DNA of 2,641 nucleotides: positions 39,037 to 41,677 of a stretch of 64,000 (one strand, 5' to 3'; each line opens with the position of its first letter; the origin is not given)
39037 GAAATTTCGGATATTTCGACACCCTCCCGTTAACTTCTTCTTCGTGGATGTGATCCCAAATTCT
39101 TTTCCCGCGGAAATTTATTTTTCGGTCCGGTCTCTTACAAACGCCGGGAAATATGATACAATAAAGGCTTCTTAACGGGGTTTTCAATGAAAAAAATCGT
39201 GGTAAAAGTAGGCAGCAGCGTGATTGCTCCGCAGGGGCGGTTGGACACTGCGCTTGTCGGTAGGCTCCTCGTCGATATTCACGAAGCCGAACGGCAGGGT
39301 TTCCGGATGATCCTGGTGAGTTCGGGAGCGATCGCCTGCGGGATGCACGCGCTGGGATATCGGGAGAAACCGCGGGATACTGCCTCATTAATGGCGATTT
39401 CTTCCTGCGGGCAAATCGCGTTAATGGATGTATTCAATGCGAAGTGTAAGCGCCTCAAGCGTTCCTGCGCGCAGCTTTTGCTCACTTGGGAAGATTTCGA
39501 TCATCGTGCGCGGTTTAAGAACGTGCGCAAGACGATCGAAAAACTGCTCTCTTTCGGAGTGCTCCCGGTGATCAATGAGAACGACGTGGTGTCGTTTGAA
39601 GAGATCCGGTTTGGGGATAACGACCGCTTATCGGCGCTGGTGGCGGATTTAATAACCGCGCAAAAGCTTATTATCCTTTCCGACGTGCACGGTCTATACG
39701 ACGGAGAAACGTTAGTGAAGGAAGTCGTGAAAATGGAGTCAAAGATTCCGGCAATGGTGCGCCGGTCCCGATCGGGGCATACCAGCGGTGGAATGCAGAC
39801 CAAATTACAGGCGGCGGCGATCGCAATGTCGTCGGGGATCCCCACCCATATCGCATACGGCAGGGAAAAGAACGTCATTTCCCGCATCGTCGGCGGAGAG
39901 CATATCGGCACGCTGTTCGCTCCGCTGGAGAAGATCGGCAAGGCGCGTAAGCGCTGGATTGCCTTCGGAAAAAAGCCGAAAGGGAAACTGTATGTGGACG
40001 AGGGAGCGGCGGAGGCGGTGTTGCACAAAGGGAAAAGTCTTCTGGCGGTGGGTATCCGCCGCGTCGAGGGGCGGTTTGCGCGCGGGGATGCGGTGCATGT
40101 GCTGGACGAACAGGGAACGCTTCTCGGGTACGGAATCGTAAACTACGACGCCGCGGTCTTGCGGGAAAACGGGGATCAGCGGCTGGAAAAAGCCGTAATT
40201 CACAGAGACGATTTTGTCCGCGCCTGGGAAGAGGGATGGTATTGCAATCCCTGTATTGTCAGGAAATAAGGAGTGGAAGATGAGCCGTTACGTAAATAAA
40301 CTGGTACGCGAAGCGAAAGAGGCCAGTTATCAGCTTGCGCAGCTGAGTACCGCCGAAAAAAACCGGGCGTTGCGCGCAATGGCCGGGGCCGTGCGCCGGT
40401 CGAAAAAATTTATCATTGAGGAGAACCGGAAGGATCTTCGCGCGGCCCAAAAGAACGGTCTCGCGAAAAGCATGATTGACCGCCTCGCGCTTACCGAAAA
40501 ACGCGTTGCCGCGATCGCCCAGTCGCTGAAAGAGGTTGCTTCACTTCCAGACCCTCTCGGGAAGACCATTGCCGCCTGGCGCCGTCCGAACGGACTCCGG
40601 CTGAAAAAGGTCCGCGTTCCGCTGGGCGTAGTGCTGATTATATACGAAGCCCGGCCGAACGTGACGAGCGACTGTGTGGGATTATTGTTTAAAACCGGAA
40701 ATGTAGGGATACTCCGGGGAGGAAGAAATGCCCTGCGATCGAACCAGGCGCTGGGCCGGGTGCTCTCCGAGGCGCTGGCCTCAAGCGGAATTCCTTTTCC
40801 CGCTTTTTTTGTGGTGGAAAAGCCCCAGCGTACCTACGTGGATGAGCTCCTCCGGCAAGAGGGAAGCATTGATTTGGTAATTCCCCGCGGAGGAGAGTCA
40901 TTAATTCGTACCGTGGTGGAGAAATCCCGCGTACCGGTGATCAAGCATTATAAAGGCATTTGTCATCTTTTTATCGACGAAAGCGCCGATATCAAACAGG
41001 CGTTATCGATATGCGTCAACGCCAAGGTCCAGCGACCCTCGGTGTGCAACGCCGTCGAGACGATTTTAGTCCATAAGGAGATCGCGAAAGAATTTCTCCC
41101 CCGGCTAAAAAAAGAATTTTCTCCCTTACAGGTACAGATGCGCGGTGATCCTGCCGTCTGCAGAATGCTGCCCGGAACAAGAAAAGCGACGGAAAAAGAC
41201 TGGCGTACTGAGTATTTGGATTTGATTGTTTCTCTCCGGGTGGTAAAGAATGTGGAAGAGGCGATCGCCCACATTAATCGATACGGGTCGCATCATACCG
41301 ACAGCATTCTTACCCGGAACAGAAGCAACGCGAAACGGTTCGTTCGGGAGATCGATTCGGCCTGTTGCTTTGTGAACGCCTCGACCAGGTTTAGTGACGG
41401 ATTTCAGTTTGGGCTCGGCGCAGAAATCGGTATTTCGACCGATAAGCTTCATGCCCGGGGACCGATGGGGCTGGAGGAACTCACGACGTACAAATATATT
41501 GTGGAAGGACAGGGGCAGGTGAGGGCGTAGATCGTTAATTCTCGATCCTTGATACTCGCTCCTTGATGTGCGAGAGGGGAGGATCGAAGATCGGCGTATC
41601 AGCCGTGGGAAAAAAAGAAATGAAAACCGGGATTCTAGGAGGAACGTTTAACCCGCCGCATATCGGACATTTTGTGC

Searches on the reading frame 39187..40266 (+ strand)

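Call 97: search_protein_families(library=pfam, proteins=[window:39187-40266:+], max_evalue=0.001)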
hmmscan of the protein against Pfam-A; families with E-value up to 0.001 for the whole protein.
window:39187-40266:+ (360 aa): 3 families
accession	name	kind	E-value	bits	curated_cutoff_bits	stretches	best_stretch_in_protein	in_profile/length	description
PF00696.33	AA_kinase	-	4.7e-35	121.8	24.9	1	2-223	1-233/234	Amino acid kinase family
PF01472.26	PUA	-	4.7e-19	68.5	24.8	1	266-327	1-61/74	PUA domain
PF17785.7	PUA_3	-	0.00014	22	22.6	1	272-320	5-53/64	PUA-like domain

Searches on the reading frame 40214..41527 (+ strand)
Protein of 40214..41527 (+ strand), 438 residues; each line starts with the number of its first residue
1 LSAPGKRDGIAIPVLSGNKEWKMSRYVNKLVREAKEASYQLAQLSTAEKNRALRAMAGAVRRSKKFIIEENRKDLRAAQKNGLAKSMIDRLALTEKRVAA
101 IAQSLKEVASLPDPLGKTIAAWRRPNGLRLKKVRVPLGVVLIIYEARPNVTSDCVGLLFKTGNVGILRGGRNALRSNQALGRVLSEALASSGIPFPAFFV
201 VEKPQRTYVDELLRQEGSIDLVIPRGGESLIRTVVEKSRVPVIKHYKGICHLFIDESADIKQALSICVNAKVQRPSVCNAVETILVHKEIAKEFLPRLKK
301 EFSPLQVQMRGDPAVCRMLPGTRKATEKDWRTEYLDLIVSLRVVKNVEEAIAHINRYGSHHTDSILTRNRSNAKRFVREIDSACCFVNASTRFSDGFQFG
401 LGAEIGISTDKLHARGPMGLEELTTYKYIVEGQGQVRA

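Call 97: search_protein_families(library=pfam, proteins=[window:40214-41527:+], max_evalue=0.001)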
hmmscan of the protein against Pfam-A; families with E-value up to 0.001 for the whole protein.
window:40214-41527:+ (438 aa): 2 families
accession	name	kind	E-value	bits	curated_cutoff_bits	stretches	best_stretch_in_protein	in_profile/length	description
PF00171.27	Aldedh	-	4.8e-23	81.9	23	2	26-313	30-304/461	Aldehyde dehydrogenase family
PF07368.16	DUF1487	-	1.8e-06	28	23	1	252-317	8-72/215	Protein of unknown function (DUF1487)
